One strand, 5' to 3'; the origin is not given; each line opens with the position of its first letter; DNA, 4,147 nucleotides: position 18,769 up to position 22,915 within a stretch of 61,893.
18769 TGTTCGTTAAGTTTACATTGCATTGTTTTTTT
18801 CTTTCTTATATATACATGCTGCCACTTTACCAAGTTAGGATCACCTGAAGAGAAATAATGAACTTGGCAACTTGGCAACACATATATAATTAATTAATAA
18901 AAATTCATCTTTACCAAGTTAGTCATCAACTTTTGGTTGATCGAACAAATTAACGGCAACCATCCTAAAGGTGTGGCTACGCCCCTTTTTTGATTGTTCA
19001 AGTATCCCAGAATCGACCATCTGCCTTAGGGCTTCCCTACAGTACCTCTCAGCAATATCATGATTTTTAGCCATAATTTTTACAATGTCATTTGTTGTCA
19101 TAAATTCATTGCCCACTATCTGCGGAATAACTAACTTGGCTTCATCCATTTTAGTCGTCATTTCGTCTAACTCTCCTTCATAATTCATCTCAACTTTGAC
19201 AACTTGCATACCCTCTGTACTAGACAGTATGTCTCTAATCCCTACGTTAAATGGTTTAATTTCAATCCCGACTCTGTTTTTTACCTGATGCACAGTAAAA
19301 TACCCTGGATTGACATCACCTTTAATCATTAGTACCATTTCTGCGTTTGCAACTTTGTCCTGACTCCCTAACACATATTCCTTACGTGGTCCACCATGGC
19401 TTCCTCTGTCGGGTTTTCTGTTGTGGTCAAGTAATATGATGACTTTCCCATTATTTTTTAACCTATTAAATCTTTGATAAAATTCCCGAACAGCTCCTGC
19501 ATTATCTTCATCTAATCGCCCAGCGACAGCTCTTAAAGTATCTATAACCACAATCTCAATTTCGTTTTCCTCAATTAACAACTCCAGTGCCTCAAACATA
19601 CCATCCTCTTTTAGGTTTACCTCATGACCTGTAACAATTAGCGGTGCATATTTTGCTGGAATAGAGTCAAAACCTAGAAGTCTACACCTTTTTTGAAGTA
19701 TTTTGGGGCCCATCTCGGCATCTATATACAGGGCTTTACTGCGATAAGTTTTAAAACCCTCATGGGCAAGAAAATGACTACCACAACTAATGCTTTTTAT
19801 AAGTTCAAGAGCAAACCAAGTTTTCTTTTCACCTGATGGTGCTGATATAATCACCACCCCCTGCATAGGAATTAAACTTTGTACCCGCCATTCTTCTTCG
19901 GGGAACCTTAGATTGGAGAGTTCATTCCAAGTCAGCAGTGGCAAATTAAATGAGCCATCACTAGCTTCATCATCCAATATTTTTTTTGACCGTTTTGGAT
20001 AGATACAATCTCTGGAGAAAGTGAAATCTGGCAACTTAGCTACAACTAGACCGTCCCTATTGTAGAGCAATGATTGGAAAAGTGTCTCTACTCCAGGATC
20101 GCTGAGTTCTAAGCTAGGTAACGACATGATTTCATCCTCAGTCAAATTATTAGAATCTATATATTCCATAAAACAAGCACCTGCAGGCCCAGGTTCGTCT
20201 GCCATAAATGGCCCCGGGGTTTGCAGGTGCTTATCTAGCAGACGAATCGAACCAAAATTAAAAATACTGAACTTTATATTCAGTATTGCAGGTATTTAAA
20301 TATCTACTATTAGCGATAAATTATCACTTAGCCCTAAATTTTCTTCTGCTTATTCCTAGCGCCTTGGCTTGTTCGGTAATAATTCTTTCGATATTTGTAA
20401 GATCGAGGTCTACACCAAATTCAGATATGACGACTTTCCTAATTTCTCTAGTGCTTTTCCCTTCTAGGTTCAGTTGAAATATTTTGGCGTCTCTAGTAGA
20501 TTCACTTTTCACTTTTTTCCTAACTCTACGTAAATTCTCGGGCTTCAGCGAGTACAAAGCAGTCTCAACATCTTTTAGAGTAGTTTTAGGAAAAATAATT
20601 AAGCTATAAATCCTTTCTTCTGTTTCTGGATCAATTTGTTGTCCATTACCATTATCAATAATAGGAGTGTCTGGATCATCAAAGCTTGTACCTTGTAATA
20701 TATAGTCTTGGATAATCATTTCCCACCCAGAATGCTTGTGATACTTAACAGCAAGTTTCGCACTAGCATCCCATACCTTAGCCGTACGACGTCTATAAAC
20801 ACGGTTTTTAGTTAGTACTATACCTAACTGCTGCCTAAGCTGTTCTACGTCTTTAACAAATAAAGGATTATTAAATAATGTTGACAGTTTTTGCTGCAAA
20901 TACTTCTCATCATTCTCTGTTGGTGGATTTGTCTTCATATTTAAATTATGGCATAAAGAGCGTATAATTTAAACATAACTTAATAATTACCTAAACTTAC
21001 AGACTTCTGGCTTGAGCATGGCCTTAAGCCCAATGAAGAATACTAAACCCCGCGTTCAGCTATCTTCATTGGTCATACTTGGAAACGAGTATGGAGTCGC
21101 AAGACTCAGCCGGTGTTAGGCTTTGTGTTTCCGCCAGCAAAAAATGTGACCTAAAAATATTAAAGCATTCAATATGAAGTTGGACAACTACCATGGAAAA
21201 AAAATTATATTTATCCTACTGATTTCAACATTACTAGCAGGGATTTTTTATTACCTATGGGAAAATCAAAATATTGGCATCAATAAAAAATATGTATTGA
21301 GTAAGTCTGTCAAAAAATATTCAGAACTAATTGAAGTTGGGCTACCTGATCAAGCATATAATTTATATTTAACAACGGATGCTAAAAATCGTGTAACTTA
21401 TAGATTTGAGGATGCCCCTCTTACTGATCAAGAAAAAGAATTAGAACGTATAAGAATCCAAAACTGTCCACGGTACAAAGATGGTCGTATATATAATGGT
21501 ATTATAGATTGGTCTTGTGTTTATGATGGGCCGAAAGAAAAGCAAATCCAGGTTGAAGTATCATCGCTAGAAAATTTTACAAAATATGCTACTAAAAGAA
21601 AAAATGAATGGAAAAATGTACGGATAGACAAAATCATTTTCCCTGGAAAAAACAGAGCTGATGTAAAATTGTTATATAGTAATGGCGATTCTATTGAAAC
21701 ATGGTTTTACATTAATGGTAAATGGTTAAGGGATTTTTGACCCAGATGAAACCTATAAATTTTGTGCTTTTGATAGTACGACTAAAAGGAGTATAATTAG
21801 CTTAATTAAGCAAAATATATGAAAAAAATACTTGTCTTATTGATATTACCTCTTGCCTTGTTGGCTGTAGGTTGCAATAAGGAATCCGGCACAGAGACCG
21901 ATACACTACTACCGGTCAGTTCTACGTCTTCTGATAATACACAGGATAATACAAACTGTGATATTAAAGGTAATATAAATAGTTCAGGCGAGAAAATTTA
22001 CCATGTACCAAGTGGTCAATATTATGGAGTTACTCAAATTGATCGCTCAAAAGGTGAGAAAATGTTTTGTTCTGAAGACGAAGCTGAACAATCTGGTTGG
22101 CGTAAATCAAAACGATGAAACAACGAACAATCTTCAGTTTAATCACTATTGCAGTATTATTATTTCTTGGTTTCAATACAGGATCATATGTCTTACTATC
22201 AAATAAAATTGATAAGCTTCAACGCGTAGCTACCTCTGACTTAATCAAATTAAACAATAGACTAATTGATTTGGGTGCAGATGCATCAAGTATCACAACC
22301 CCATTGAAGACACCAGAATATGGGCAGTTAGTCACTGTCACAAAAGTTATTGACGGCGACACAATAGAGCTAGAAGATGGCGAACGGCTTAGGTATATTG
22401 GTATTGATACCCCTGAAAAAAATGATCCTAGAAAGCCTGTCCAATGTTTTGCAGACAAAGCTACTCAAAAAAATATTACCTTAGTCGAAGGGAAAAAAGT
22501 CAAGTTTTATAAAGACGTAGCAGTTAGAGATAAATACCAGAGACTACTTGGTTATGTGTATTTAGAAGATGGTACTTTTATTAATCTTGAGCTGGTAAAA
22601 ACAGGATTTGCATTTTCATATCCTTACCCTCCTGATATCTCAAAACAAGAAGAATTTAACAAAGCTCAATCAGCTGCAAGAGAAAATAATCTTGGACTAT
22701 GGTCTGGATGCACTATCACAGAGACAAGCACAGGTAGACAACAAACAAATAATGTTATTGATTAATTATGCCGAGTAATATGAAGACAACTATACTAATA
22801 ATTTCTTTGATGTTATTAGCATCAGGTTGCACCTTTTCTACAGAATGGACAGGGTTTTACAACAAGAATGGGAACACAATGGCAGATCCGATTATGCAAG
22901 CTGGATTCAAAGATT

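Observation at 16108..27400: tRNA-Glu-associated island combining a serine integrase, a RepA-like ATPase and a stand-alone FtsK-like motor: a candidate AICE-style transfer element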

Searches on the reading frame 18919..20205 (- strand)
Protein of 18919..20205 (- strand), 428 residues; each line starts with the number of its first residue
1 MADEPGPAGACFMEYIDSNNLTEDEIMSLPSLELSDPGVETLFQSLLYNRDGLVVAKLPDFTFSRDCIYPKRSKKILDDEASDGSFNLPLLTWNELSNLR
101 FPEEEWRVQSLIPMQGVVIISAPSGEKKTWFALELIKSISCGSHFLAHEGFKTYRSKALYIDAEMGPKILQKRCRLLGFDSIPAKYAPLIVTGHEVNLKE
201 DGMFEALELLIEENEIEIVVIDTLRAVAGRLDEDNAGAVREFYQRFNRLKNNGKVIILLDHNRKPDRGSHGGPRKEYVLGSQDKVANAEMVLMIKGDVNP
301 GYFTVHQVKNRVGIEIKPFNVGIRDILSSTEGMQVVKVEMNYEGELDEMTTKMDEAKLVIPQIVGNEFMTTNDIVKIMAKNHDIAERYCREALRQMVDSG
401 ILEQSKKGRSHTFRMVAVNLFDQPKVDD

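Call 5: search_protein_families(library=pfam, proteins=[window:18919-20205:-], max_evalue=0.01)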
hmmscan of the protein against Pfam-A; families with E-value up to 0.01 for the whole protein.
window:18919-20205:- (428 aa): 2 families
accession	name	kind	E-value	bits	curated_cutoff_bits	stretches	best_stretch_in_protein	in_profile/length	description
PF13481.12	AAA_25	-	6e-24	85.2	27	1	87-265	6-193/195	AAA domain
PF03962.21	Mnd1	-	0.0022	18.7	23.5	1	367-413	10-56/60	Mnd1 HTH domain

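Call 9: search_protein_families(library=phrogs, proteins=[window:18919-20205:-], max_evalue=0.01)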
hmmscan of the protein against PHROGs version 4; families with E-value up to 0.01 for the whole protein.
window:18919-20205:- (428 aa): 10 families
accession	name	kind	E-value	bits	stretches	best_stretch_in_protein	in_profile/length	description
phrog_3123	-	unknown function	5.1e-20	72.6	1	92-316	318-559/583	-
phrog_906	-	DNA, RNA and nucleotide metabolism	2.5e-14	54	1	89-265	506-675/872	DNA polymerase/primase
phrog_1284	-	unknown function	8.9e-12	46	1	97-299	18-226/306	-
phrog_6357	-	unknown function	1.1e-07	32.5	1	104-272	20-174/321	-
phrog_239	-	DNA, RNA and nucleotide metabolism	1.5e-07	31.8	1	112-299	355-558/801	DNA primase/helicase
phrog_6012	-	DNA, RNA and nucleotide metabolism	4.9e-06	27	1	105-311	136-343/447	DNA helicase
phrog_6891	-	other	2.1e-05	25.3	1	115-266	42-164/310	ATPase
phrog_2850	-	unknown function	9.5e-05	22.5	1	105-264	148-309/465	-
phrog_19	-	DNA, RNA and nucleotide metabolism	0.0018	18.2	0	117-316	355-564/621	DnaB-like replicative helicase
phrog_1366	-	unknown function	0.0048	17.5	1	117-223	16-97/307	-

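Call 23: search_protein_families(library=padloc, proteins=[window:18919-20205:-], max_evalue=0.1)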
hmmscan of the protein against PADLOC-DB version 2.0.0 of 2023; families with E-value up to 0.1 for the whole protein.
window:18919-20205:- (428 aa): 1 family
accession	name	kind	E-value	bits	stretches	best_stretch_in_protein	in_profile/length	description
PDLC05059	PDC-S64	-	0.013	12.4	1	305-404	84-183/339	-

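Call 25: find_homologous_proteins(query=window:18919-20205:-, max_evalue=0.00001)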
Query window:18919-20205:- (428 aa): 28 proteins with E <= 0.00001 among 8000 candidates.
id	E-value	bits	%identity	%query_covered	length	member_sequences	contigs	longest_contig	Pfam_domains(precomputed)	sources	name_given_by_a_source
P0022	2.1e-240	816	84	100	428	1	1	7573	PF13481.13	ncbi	-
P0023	6.6e-191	653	73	95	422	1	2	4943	PF13481.13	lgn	-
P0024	5.0e-185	634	72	95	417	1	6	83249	PF13481.13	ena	-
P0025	4.3e-169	581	66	95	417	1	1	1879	PF13481.13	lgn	-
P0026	4.9e-165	568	62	96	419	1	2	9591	PF13481.13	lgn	-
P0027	1.3e-154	534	60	95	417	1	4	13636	PF13481.13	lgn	-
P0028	8.6e-108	379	46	92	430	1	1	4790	PF13481.13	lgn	-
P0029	1.2e-104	369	44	94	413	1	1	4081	PF13481.13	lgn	-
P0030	1.5e-83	300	45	77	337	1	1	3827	PF13481.13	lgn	-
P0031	4.8e-81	291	43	79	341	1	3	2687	PF13481.13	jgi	jgi:KaiC/GvpD/RAD55 family RecA-like ATPase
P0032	3.6e-72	262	38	96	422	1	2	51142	PF13481.13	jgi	jgi:hypothetical protein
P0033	9.6e-65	238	37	81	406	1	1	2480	PF13481.13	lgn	-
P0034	1.2e-64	237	39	79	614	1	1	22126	PF09250.17,PF13481.13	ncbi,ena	ncbi:MAG: AAA family ATPase [bacterium]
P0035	7.1e-64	235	38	78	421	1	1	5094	PF13481.13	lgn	-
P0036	1.3e-61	227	39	76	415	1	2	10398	PF13481.13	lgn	-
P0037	4.6e-61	226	38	76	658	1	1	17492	PF22763.2,PF13481.13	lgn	-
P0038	7.5e-61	225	38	80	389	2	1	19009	PF13481.13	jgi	-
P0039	2.5e-60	223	36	89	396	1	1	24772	PF13481.13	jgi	jgi:hypothetical protein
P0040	7.6e-60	222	38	76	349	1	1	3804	PF13481.13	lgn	-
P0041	1.7e-57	214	38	76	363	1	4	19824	PF13481.13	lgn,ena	-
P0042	1.4e-53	201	37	76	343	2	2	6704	PF13481.13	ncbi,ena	-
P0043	7.1e-53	199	35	78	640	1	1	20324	PF22763.2,PF13481.13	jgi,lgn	jgi:hypothetical protein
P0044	7.8e-49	185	34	76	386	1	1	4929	PF13481.13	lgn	-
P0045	4.1e-48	183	36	76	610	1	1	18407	PF09250.17,PF13481.13,PF08708.17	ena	-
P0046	9.0e-46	175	31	77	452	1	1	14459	PF03796.22,PF13481.13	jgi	-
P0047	2.5e-44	170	32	78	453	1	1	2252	PF13481.13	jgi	-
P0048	8.7e-44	169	33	85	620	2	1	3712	PF09250.17,PF13481.13,PF08708.17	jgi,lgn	-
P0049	4.5e-43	166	36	75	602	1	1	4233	PF09250.17,PF13481.13,PF08708.17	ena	-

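Call 26: find_encoding_contigs(protein=P0024, flank=10000, max_places=4)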
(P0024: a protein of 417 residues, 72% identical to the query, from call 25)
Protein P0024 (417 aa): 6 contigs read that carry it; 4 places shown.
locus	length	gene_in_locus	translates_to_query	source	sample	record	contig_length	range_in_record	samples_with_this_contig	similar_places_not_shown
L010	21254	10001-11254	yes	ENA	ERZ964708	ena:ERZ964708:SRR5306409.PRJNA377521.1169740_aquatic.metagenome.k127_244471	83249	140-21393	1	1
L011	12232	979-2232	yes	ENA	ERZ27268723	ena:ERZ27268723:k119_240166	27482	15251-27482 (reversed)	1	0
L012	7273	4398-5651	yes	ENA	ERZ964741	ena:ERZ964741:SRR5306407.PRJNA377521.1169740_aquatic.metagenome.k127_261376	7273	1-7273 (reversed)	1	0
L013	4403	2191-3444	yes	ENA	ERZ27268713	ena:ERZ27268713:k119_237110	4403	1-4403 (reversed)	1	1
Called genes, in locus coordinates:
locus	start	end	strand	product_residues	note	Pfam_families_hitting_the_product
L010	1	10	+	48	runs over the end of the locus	?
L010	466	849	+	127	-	-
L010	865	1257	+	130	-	-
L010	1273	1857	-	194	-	-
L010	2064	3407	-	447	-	PF13240:Zn_Ribbon_1 (faint), PF10459:Peptidase_S46 (weak), PF00089:Trypsin (weak), PF13365:Trypsin_2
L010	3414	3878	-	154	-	PF17032:Zn_ribbon_15, PF13240:Zn_Ribbon_1 (weak)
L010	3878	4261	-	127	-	PF12773:DZR (weak), PF13240:Zn_Ribbon_1 (faint)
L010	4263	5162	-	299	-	PF13424:TPR_12 (faint), PF07719:TPR_2 (faint), PF13432:TPR_16 (faint), PF13181:TPR_8 (faint), PF13428:TPR_14 (faint), PF14559:TPR_19 (faint), PF00515:TPR_1 (faint), PF13176:TPR_7 (faint)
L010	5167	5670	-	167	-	PF12773:DZR (faint), PF13240:Zn_Ribbon_1 (faint)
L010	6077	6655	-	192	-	-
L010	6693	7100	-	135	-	-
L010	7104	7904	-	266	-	-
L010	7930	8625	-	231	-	-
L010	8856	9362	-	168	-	-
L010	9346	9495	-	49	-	-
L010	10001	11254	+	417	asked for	PF13481:AAA_25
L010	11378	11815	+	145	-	-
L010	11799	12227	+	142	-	-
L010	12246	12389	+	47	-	-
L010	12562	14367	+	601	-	PF00239:Resolvase, PF07508:Recombinase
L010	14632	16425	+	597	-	PF07963:N_methyl (weak), PF13620:CarboxypepD_reg (faint)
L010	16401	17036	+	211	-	PF07963:N_methyl (weak)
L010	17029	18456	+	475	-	-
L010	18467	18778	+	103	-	-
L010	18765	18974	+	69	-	-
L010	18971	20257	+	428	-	PF13660:DUF4147, PF05161:MOFRL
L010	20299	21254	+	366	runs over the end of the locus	PF00389:2-Hacid_dh, PF02826:2-Hacid_dh_C, PF03446:NAD_binding_2 (weak)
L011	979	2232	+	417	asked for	PF13481:AAA_25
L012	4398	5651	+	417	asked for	PF13481:AAA_25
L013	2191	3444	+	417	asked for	PF13481:AAA_25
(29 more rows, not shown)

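Call 27: find_encoding_contigs(protein=P0022, flank=10000, max_places=2)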
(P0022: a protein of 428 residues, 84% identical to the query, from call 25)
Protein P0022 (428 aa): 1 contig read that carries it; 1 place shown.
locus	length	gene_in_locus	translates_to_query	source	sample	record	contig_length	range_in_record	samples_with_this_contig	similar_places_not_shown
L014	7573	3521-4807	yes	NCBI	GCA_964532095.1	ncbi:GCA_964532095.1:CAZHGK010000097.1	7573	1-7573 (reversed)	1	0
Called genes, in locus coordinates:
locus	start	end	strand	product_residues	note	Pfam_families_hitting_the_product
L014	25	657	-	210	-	-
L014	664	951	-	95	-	-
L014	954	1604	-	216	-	PF00565:SNase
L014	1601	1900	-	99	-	-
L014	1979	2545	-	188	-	-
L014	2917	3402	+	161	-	-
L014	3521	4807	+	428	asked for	PF13481:AAA_25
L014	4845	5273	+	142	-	-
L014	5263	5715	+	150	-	-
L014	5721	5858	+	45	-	-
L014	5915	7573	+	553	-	?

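Call 28: find_encoding_contigs(protein=P0027, flank=10000, max_places=3)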
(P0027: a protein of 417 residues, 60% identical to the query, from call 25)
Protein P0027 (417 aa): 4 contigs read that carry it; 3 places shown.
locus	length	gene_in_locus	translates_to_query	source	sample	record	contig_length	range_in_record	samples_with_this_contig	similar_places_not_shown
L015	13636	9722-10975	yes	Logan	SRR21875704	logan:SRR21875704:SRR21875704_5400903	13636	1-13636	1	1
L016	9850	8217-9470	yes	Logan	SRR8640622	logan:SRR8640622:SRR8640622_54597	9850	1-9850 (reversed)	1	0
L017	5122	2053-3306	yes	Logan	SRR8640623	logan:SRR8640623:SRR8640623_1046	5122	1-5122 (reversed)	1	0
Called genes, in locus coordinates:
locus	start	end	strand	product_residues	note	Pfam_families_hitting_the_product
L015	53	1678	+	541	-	PF00239:Resolvase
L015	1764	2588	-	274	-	PF00075:RNase_H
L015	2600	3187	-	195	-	-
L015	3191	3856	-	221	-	PF13174:TPR_6 (faint), PF22860:DUF7017 (faint), PF00515:TPR_1 (faint), PF13181:TPR_8 (faint), PF13428:TPR_14 (faint), PF07719:TPR_2 (faint), PF12895:ANAPC3 (faint), PF13424:TPR_12 (faint), +4 more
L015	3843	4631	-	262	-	-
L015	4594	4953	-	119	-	PF02586:SRAP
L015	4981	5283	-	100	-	PF02586:SRAP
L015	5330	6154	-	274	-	PF09397:FtsK_gamma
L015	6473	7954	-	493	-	PF13240:Zn_Ribbon_1 (weak), PF06271:RDD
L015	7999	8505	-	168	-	-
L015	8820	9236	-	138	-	-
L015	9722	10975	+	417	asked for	PF13481:AAA_25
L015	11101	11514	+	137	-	-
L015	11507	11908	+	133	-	-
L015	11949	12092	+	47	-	-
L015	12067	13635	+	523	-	?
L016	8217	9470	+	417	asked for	PF13481:AAA_25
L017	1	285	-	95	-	?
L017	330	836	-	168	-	-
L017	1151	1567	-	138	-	-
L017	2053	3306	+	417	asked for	PF13481:AAA_25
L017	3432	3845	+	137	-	-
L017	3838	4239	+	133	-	-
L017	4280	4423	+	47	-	-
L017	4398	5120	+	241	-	?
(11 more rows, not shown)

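Call 73: find_related_loci(query=window:18919-20205:-, collection=viral_contigs, flank=10000)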
Query window:18919-20205:- (428 aa) in viral_contigs; peptide patterns used: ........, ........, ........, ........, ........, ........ (x = any residue, [..] = any of these).
1 stretches matched a pattern, but none encodes a relative of the query by tblastn (E <= 1e-3).

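Call 104: search_protein_families(library=ncbifam, proteins=[window:18919-20205:-], max_evalue=0.01)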
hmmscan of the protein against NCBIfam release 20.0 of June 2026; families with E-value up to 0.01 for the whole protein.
window:18919-20205:- (428 aa): 1 family
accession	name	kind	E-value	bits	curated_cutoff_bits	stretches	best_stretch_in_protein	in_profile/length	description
NF052589.1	ArlH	equivalog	0.00054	19.8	215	1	199-258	96-157/229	archaellum protein ArlH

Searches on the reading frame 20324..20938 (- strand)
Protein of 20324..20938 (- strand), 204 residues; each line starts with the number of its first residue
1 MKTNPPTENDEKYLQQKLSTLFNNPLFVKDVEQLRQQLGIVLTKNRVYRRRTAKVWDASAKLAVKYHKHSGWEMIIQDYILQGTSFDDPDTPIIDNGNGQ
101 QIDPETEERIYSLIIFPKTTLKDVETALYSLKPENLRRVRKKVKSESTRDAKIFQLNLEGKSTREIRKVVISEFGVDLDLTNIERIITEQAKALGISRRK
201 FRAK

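Call 5: search_protein_families(library=pfam, proteins=[window:20324-20938:-], max_evalue=0.01)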
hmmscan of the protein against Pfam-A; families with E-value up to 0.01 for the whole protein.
window:20324-20938:- (204 aa): 0 families

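Call 9: search_protein_families(library=phrogs, proteins=[window:20324-20938:-], max_evalue=0.01)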
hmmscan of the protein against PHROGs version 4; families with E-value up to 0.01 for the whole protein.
window:20324-20938:- (204 aa): 0 families

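Call 23: search_protein_families(library=padloc, proteins=[window:20324-20938:-], max_evalue=0.1)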
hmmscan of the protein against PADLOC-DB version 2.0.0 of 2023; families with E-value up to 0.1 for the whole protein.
window:20324-20938:- (204 aa): 0 families

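Call 104: search_protein_families(library=ncbifam, proteins=[window:20324-20938:-], max_evalue=0.01)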
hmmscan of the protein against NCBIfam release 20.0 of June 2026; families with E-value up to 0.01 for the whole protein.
window:20324-20938:- (204 aa): 0 families

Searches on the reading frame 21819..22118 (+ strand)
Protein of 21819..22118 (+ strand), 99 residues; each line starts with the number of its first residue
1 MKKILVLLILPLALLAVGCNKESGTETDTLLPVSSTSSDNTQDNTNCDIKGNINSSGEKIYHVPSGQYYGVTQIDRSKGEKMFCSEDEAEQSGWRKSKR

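Call 5: search_protein_families(library=pfam, proteins=[window:21819-22118:+], max_evalue=0.01)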
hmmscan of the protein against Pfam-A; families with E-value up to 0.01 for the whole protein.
window:21819-22118:+ (99 aa): 0 families

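Call 9: search_protein_families(library=phrogs, proteins=[window:21819-22118:+], max_evalue=0.01)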
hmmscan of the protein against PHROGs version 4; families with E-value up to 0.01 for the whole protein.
window:21819-22118:+ (99 aa): 3 families
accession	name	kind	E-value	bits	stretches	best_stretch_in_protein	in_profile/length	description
phrog_21287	-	moron, auxiliary metabolic gene and host takeover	1.1e-07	32.6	1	43-98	102-156/157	membrane associated protein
phrog_3224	-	unknown function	0.0037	18.4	1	1-48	2-50/96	-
phrog_8801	-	unknown function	0.0097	17.4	0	1-29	1-30/94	-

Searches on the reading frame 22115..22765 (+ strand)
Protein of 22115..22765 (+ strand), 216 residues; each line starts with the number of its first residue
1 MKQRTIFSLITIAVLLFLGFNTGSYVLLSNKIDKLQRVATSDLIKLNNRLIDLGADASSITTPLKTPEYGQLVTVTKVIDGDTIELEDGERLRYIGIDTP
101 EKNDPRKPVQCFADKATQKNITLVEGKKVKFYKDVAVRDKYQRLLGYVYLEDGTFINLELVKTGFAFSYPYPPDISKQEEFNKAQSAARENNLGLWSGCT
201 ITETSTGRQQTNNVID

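Call 5: search_protein_families(library=pfam, proteins=[window:22115-22765:+], max_evalue=0.01)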
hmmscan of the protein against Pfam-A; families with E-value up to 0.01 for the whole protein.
window:22115-22765:+ (216 aa): 1 family
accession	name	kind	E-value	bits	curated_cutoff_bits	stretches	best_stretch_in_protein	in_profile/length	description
PF00565.23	SNase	-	8.6e-26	90.9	21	1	91-197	1-106/107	Staphylococcal nuclease homologue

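Call 9: search_protein_families(library=phrogs, proteins=[window:22115-22765:+], max_evalue=0.01)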
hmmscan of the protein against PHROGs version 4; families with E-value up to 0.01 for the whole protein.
window:22115-22765:+ (216 aa): 4 families
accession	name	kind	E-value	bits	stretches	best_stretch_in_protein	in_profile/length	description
phrog_20876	-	DNA, RNA and nucleotide metabolism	6.3e-30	105.4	1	73-199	168-302/395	nuclease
phrog_8809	-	unknown function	2.2e-19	69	1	58-210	1087-1242/2317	-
phrog_452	-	DNA, RNA and nucleotide metabolism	8e-14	52.9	1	69-180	67-188/201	endonuclease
phrog_18798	-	unknown function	2.1e-10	41.9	1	73-170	7-105/124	-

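Call 23: search_protein_families(library=padloc, proteins=[window:22115-22765:+], max_evalue=0.1)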
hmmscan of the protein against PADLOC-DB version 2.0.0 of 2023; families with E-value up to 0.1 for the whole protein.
window:22115-22765:+ (216 aa): 2 families
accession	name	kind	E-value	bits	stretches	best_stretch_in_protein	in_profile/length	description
PDLC01096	C3a212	-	3.3e-33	113.1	1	52-200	32-180/279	SNc+LTD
PDLC03259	MTase_II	-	0.027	11.3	1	121-163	362-402/423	Type II methyltransferase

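Call 104: search_protein_families(library=ncbifam, proteins=[window:22115-22765:+], max_evalue=0.01)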
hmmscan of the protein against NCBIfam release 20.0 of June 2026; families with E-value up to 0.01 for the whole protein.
window:22115-22765:+ (216 aa): 2 families
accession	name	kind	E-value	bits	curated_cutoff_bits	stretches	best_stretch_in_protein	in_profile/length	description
NF047694.1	TnucaseNucIStaph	equivalog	1.4e-25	89.8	250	1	67-197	41-175/175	thermonuclease NucI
NF047969.1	CaNuclEcnA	equivalog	8.3e-14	51.8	180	1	74-197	8-149/151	calcium-activated nuclease EcnA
